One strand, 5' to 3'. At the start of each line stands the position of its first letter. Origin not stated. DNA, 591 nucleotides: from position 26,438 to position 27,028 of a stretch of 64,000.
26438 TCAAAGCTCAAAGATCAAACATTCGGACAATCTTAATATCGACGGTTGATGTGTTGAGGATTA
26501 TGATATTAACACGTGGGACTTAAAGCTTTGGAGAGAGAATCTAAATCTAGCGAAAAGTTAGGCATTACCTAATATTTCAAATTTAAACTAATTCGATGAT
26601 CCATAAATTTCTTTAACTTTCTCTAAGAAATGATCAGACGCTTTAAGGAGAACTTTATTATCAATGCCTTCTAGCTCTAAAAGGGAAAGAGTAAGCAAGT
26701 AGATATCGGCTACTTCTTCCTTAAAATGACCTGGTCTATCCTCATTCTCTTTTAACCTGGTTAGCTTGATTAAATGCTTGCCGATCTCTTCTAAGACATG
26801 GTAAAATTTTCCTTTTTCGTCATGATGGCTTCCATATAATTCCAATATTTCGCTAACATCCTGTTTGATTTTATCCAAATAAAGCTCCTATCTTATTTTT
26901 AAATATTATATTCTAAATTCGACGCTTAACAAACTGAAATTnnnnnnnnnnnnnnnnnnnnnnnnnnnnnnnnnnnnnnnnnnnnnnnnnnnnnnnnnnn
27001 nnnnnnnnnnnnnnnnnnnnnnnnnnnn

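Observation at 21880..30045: Dispersed intergenic repeat family 1: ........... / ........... word palindromes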

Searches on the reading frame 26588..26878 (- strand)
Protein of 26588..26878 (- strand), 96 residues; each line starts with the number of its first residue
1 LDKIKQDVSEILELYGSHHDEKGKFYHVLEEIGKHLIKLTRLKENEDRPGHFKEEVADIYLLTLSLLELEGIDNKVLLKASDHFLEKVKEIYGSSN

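Call 58: search_protein_families(library=pfam, proteins=[window:26588-26878:-], max_evalue=0.00001)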
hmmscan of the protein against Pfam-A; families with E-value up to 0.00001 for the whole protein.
window:26588-26878:- (96 aa): 0 families
